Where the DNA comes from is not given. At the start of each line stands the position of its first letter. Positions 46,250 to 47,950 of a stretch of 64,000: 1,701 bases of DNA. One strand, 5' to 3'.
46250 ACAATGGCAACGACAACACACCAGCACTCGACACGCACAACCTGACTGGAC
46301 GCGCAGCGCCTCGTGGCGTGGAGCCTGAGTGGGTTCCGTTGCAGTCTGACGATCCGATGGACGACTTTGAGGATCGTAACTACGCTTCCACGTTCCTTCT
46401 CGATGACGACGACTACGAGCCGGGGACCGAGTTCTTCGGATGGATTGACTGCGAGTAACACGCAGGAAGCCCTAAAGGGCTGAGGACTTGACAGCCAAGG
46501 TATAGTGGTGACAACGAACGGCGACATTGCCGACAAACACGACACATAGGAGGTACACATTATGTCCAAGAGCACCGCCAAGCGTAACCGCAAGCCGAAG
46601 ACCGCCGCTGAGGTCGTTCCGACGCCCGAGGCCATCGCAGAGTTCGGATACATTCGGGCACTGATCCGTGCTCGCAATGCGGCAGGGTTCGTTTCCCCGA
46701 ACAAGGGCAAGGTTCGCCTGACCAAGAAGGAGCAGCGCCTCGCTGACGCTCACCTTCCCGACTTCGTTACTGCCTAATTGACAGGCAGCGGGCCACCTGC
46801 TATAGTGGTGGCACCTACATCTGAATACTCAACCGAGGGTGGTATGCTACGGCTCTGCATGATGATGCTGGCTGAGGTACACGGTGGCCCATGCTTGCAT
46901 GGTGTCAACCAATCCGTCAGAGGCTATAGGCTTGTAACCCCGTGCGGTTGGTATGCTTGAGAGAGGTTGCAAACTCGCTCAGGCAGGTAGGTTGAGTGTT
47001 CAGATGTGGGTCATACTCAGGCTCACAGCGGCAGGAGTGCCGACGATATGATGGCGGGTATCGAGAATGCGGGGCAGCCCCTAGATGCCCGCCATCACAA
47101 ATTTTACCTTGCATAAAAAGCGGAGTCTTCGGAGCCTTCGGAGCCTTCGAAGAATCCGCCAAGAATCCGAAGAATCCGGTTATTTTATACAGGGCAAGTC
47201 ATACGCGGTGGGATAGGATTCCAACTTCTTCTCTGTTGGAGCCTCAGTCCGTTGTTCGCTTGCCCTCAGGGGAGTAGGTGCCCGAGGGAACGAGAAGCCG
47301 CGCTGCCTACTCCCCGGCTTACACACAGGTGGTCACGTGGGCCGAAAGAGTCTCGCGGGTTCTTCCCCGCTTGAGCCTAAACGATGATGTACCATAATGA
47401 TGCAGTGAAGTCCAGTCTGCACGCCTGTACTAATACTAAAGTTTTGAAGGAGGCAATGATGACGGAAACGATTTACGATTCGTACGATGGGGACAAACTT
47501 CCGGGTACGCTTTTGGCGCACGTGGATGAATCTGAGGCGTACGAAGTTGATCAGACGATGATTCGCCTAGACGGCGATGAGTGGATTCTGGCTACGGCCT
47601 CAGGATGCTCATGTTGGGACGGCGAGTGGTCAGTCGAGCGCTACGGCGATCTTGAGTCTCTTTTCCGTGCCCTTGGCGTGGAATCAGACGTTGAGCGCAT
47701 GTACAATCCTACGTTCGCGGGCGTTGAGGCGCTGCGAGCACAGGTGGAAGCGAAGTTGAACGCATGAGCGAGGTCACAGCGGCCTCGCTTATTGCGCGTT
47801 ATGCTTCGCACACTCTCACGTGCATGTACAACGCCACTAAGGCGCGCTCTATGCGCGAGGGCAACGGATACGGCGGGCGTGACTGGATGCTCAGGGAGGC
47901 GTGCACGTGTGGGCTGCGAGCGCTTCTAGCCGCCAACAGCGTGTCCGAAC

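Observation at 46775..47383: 600-bp ORF-free, highly structured region directly downstream of a consensus promoter (candidate ncRNA)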

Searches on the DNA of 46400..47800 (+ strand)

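Call 7: search_dna_similar(query=window:46400-47800:+, collection=phages, mode=near, max_rows=40)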
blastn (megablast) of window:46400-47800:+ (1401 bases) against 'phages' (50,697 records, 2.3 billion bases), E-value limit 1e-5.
No match.

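Call 8: search_rna_families(source=window, start=46400, end=47800, threshold=evalue, max_evalue=10, show_alignments=3)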
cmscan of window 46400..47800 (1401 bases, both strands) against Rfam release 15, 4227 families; matches with E-value up to 10: 5.
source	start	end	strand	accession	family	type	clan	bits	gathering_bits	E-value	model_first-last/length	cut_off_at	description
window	47114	47184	+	RF04157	MIR9486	Gene; miRNA;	-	21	100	0.28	1-119/119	no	MIR9486 microRNA precursor family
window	47683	47793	+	RF02346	ar35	Gene; sRNA;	-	19.6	45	0.46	1-144/144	no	Alphaproteobacterial sRNA ar35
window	47129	47181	+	RF03567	MIR8024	Gene; miRNA;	-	17.3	57.3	4.6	1-86/86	no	MIR8024 microRNA precursor family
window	47522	47586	+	RF01134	sR30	Gene; snRNA; snoRNA; CD-box;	-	11.2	38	8.2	1-57/57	no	Small nucleolar RNA sR30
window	47452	47466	+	RF01152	sR1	Gene; snRNA; snoRNA; CD-box;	-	10.8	45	8.4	1-57/57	no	Small nucleolar RNA sR1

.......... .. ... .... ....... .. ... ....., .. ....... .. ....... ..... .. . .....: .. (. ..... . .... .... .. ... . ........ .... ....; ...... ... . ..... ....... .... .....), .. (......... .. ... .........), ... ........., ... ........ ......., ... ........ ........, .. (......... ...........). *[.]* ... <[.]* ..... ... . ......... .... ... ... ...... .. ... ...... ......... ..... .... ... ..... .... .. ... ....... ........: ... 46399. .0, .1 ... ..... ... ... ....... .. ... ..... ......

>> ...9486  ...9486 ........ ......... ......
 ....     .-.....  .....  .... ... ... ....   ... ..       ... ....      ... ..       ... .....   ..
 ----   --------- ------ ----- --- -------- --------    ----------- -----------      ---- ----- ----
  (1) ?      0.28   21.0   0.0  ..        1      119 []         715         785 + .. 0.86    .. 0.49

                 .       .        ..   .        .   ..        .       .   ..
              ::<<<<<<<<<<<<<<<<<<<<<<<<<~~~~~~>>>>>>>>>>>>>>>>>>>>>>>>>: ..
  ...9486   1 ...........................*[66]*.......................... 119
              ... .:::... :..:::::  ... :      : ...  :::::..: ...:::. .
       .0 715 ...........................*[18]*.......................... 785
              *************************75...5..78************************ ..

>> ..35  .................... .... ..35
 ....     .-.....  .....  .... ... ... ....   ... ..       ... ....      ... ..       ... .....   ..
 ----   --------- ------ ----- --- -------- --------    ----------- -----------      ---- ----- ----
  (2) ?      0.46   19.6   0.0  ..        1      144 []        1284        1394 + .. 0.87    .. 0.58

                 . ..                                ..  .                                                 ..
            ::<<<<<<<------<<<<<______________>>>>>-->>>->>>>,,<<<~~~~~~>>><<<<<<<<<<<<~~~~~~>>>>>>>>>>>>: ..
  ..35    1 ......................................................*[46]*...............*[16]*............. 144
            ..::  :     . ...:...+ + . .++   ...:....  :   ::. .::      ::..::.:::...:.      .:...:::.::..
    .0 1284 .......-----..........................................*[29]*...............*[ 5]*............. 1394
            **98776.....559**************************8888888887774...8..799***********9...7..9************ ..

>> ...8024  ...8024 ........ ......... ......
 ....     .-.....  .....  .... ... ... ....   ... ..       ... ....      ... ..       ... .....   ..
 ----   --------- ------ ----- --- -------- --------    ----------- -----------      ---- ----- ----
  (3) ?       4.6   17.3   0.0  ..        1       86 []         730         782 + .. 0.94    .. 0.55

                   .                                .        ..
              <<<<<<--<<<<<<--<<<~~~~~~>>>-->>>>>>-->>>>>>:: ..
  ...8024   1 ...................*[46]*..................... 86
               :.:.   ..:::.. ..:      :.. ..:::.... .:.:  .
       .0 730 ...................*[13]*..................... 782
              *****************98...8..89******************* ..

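Call 10: search_dna_similar(query=window:46760-47460:+, collection=phages, mode=distant, max_rows=30, max_evalue=0.01)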
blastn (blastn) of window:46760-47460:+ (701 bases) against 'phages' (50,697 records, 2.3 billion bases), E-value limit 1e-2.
No match.

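Call 38: search_rna_families(sources=[L002, L003, L004, L006], threshold=evalue, max_evalue=0.1, show_alignments=4)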
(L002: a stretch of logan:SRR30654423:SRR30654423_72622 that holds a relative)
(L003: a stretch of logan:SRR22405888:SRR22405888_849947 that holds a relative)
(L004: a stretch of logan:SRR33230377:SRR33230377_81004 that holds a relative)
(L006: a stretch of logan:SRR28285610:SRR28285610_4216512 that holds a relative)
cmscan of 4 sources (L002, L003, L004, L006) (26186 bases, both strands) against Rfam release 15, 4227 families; matches with E-value up to 0.1: 2.
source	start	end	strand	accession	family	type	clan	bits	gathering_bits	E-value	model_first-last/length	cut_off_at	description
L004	2191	2336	+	RF00005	tRNA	Gene; tRNA;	CL00001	43.5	29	2.5e-06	1-71/71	no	tRNA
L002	4917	5063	+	RF00005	tRNA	Gene; tRNA;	CL00001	43.4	29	2.6e-06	1-71/71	no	tRNA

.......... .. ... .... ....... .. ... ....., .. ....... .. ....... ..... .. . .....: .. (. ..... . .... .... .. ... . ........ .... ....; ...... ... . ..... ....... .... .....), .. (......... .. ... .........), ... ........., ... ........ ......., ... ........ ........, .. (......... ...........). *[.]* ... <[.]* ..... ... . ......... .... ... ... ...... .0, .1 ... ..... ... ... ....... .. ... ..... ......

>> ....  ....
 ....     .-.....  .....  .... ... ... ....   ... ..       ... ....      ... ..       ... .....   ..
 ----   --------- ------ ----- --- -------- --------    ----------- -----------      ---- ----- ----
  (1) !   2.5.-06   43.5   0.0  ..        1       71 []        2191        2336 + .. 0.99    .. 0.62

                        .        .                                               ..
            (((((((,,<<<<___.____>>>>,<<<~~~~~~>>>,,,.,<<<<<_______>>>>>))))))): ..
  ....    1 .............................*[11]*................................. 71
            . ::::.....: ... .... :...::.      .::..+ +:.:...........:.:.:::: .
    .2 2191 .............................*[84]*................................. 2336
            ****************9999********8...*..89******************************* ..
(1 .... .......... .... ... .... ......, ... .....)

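Call 64: search_rna_families(source=L002, start=4200, end=5330, threshold=evalue, max_evalue=10, show_alignments=2)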
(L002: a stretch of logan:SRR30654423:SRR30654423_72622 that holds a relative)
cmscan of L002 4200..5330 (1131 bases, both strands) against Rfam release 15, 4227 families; matches with E-value up to 10: 4.
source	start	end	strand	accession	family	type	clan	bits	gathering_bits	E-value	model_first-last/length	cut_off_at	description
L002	4917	5063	+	RF00005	tRNA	Gene; tRNA;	CL00001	43.4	29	1.1e-07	1-71/71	no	tRNA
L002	4990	5062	+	RF01684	mascRNA-menRNA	Gene;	-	24.8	42.5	0.02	1-56/56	no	MALAT1-associated small cytoplasmic RNA/MEN beta RNA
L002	4635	4669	+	RF01852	tRNA-Sec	Gene; tRNA;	CL00001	18.2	47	1.4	48-82/91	no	Selenocysteine transfer RNA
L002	4496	4537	+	RF02974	Fibro-purF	Cis-reg;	-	13.7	60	6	1-75/75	no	Fibro-purF RNA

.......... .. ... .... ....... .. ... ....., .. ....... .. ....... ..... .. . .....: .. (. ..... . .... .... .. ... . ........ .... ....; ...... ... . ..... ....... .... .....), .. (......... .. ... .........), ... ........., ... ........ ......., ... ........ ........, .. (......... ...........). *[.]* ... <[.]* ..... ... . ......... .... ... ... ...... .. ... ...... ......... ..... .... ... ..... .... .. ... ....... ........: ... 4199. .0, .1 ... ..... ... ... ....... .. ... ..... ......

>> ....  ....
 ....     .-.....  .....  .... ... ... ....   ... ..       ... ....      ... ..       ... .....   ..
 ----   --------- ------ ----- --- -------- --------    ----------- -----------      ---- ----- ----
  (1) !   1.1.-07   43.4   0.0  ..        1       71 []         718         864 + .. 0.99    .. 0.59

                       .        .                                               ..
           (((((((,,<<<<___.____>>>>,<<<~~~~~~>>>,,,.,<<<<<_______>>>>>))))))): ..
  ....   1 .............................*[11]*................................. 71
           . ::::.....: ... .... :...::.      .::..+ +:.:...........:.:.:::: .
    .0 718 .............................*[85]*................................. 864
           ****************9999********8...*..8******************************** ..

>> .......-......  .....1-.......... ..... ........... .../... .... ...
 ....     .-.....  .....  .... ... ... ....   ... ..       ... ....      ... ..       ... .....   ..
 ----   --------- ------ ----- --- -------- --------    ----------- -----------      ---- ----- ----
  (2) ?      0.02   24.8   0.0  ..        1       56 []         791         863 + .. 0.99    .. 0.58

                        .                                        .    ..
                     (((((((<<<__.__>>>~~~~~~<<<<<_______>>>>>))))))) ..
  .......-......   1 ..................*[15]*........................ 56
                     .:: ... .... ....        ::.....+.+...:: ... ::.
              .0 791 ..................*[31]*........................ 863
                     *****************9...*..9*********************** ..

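Call 112: build_rna_model(alignment_id=A5, structure=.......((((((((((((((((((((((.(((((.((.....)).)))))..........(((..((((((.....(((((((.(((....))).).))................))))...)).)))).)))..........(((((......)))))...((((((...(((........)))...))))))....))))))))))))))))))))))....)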
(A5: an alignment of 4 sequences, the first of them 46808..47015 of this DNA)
Model R1 built from alignment A5 (4 sequences, 225 columns); structure: as given.
model positions 207; base pairs 62; branch points 3; effective number of sequences 0.92; information 0.589 bits per position. Calibrated on 0.2 Mb of random sequence (short: E-values are rough).
structure used (alignment columns):
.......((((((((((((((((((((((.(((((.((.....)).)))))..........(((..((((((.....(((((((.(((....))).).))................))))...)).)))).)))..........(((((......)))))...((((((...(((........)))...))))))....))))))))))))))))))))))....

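Call 113: search_with_rna_model(model_id=R1, sources=[window, L001, L002, L003, L004, L005, L006, L007, L008, L009, L010, L011, L012, L013, L014], max_evalue=10)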
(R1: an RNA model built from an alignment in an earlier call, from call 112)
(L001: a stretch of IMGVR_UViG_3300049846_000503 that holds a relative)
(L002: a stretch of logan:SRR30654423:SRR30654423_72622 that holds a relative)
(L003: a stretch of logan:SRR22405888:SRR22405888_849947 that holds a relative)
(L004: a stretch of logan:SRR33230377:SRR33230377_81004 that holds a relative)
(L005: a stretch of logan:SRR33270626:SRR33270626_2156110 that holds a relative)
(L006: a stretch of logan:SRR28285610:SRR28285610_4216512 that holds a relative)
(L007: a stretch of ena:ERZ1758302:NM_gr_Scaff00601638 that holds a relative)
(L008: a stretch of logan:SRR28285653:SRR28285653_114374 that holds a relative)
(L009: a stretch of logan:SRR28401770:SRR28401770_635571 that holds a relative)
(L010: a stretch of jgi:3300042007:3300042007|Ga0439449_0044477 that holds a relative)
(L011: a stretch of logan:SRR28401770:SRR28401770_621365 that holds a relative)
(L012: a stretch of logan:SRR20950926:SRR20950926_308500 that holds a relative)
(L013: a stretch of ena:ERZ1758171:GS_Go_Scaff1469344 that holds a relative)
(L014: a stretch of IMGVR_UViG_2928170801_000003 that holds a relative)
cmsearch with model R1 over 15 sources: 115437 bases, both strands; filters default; matches with E-value up to 10: 12.
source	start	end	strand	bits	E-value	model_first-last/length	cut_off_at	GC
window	46807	47014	+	232.7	2e-88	1-207/207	no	0.54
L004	1851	2057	+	229.8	2.7e-87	1-207/207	no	0.54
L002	4420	4626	+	221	6.9e-84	1-207/207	no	0.55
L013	511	731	+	219.3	3.2e-83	1-207/207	no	0.52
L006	1748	1888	+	46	2.4e-16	1-207/207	no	0.52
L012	670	812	+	43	3.4e-15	1-207/207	no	0.52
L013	514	734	-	26.5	8.2e-09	1-207/207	no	0.52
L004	1854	2060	-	23.5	1.2e-07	1-207/207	no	0.53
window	46810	47017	-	22.3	3.3e-07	1-207/207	no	0.53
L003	4296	4345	+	22.3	3.5e-07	1-207/207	no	0.42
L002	4423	4629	-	20.9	1.2e-06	1-207/207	no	0.55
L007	1463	1494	+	17.9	1.6e-05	1-32/207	3'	0.5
